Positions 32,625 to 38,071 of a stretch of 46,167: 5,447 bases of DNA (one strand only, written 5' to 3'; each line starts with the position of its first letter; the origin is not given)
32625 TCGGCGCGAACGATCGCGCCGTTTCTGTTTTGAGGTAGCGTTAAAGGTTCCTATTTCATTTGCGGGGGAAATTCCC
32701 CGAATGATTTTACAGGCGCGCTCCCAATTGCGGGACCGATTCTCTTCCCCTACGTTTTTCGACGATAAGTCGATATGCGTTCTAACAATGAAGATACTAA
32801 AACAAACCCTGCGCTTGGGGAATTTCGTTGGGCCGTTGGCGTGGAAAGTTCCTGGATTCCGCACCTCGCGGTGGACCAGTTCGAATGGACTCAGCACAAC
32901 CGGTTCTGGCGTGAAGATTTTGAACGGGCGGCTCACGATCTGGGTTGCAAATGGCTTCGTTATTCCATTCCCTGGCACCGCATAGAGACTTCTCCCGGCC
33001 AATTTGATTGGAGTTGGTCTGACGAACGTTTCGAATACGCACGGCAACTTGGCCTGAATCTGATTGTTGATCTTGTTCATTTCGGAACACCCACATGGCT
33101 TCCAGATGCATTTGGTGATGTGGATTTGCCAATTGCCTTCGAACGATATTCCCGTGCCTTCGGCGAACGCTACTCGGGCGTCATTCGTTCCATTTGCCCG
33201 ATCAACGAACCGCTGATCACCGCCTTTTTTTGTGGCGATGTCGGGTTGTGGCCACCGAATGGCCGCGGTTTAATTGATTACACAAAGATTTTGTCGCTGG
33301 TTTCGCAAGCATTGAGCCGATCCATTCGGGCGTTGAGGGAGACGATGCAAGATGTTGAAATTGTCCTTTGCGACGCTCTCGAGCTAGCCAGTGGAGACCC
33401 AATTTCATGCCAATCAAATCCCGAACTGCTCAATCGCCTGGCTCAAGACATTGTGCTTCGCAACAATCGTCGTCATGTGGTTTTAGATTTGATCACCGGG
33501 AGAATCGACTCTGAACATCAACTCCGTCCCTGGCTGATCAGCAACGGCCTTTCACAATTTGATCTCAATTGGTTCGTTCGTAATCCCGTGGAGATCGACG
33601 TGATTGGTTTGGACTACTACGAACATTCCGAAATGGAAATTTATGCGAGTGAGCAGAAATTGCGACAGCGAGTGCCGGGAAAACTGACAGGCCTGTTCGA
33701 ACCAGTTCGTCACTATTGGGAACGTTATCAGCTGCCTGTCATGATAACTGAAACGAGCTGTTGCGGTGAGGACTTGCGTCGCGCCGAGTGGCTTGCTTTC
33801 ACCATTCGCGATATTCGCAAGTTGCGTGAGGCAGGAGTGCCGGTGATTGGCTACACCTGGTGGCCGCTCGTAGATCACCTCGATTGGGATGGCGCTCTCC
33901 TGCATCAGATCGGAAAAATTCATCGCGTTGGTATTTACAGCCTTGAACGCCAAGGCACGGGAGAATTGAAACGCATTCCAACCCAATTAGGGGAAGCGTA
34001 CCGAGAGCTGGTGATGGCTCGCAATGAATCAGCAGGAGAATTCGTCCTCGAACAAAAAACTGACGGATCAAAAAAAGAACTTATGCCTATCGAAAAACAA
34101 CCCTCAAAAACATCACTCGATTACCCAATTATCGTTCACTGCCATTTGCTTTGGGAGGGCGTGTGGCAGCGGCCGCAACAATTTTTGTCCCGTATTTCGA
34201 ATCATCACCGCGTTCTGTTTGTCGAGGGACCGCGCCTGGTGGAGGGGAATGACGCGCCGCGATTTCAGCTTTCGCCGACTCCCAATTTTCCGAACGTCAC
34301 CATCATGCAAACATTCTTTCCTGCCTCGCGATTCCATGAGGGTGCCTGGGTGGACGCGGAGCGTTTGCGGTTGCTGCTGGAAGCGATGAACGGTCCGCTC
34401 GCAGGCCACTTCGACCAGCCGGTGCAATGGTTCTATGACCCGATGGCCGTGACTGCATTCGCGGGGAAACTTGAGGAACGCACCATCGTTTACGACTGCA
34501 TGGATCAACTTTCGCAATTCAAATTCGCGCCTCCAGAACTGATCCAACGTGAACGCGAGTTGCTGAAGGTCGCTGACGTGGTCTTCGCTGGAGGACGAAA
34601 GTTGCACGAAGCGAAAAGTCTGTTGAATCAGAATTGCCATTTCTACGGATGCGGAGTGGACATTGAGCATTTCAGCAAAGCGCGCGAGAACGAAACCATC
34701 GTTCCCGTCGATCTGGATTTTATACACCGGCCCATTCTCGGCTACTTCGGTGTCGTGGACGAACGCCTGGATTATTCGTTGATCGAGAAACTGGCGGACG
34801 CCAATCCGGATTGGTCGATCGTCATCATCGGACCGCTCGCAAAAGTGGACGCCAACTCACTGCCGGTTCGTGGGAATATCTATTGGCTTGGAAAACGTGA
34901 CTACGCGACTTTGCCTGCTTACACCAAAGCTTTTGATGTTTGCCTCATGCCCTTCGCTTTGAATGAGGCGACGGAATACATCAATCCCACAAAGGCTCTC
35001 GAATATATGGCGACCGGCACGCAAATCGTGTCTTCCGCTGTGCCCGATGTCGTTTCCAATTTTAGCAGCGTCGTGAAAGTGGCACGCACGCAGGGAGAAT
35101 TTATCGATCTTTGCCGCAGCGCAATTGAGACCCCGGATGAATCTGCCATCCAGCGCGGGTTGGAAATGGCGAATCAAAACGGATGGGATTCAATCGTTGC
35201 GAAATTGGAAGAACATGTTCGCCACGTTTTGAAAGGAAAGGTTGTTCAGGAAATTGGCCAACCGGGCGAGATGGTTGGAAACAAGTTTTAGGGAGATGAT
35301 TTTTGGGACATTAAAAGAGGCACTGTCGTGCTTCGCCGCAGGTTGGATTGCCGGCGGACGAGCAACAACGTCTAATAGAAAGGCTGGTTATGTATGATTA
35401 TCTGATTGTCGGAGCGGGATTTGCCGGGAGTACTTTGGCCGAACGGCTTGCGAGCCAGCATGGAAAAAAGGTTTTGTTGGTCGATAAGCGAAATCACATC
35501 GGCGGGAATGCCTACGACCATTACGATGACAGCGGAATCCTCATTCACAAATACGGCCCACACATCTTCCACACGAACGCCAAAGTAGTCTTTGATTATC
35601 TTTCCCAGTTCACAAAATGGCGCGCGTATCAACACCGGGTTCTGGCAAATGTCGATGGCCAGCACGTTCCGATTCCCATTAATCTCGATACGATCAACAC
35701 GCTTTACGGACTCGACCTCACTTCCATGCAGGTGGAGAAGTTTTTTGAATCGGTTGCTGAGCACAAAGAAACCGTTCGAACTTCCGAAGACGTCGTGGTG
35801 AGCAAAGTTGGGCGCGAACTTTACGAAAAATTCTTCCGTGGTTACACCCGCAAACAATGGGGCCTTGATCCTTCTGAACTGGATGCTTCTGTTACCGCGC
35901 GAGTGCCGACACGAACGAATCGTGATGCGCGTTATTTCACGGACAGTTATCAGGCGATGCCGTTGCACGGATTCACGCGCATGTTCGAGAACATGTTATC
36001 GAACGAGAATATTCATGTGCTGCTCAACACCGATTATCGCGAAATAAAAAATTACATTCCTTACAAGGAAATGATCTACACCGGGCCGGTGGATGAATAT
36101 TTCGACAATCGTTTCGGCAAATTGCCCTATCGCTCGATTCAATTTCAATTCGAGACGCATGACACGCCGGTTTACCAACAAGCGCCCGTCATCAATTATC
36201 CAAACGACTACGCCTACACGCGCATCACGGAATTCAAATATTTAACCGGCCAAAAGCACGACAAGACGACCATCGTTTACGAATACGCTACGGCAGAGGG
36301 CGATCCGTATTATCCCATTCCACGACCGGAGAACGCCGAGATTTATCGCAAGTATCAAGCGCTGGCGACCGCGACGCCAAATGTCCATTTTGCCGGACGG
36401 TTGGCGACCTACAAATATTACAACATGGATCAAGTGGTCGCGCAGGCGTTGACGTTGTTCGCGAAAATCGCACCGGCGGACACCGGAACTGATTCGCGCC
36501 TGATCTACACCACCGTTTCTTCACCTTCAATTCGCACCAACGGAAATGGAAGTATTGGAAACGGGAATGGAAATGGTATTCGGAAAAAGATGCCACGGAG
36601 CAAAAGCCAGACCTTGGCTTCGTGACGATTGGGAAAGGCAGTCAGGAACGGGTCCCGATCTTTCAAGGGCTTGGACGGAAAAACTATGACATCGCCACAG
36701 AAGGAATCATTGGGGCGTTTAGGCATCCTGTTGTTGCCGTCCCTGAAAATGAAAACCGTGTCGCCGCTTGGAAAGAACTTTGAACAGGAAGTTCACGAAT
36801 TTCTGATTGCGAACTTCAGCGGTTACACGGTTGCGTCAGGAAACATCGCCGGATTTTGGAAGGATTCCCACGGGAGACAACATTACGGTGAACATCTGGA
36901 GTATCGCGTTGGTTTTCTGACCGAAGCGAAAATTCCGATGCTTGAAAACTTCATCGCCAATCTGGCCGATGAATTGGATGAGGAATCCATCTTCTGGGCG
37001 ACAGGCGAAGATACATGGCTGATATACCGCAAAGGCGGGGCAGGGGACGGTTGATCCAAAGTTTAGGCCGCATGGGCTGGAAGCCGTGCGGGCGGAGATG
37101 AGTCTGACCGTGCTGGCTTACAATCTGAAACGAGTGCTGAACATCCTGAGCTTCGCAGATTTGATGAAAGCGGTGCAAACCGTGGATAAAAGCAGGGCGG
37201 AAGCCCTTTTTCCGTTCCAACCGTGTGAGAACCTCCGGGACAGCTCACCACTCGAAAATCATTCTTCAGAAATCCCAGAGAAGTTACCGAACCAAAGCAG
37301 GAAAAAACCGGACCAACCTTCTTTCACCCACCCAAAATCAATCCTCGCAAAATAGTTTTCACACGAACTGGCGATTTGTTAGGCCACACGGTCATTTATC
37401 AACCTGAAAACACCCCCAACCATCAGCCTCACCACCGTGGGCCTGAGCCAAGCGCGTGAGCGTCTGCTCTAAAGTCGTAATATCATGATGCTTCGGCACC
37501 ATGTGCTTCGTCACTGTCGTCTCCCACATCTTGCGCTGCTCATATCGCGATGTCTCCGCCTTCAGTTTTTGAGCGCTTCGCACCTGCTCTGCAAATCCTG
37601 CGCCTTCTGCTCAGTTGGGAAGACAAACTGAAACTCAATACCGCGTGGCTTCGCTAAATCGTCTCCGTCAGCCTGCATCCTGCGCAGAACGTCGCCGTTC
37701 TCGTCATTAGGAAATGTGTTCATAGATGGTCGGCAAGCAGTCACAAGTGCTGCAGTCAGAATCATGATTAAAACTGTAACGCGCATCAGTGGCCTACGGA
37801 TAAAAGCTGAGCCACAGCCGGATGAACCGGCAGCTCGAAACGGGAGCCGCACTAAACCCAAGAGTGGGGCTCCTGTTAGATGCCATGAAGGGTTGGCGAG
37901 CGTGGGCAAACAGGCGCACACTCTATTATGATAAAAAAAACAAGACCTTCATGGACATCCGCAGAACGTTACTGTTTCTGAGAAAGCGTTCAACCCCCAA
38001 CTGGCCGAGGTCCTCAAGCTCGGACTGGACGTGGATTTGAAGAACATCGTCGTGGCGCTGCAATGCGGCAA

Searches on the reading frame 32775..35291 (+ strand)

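Call 44: search_protein_families(library=pfam, proteins=[window:32775-35291:+], max_evalue=0.001)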
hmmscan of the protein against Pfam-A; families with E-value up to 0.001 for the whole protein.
window:32775-35291:+ (838 aa): 5 families
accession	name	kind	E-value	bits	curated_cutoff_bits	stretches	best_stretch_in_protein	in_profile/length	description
PF00232.24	Glyco_hydro_1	-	3e-13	49.5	22.6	1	46-413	61-448/453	Glycosyl hydrolase family 1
PF13692.12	Glyco_trans_1_4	-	5e-08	33.7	27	1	671-760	25-115/142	Glycosyl transferases group 1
PF02449.21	Glyco_hydro_42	-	3.6e-06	27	21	1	42-133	9-99/376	Beta-galactosidase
PF00534.26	Glycos_transf_1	-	0.00016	21.7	26.4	1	670-757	37-125/172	Glycosyl transferases group 1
PF13524.12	Glyco_trans_1_2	-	0.00022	21.7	25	1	669-796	5-126/144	Glycosyl transferase-like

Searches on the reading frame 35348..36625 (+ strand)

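Call 44: search_protein_families(library=pfam, proteins=[window:35348-36625:+], max_evalue=0.001)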
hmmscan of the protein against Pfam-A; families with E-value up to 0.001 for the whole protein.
window:35348-36625:+ (425 aa): 9 families
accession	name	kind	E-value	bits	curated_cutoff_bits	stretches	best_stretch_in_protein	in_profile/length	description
PF03275.19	GLF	-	3.6e-78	262.4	26.3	1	161-357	1-203/203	UDP-galactopyranose mutase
PF13450.12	NAD_binding_8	-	9.7e-20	71.1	21.9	1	20-88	1-68/68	NAD(P)-binding Rossmann-like domain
PF12831.13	FAD_oxidored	-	1.3e-06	28.4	27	1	17-55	1-38/416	FAD dependent oxidoreductase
PF01266.30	DAO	-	1.7e-06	28.3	27.9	1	17-55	1-38/353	FAD dependent oxidoreductase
PF01593.30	Amino_oxidase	-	2.8e-06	27.3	19.8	1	27-88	3-61/443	Flavin containing amine oxidoreductase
PF07992.20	Pyr_redox_2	-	2.1e-05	24.5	26.1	1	16-52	1-37/291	Pyridine nucleotide-disulphide oxidoreductase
PF13454.12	NAD_binding_9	-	6.7e-05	23.3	21.8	1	20-96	2-76/155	FAD-NAD(P)-binding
PF00890.30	FAD_binding_2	-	0.00038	20.2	20.4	1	17-55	1-38/414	FAD binding domain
PF00070.33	Pyr_redox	-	0.00075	20.4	22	0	19-57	3-39/82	Pyridine nucleotide-disulphide oxidoreductase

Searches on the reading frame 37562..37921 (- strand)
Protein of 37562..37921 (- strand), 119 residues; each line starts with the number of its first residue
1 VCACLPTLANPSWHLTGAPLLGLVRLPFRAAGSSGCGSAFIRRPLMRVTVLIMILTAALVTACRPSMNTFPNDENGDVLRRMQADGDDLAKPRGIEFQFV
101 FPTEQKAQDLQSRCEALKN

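Call 67: search_protein_families(library=pfam, proteins=[window:37562-37921:-], max_evalue=0.01)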
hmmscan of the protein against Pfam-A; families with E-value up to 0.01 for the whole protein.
window:37562-37921:- (119 aa): 2 families
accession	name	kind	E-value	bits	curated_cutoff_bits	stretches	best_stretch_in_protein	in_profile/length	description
PF06877.16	RraB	-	1.3e-10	42.2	23.3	1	72-116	1-45/102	Regulator of ribonuclease activity B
PF23793.1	LysC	-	0.0031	17.8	27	1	34-90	4-53/69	Rz1-like lysis system protein LysC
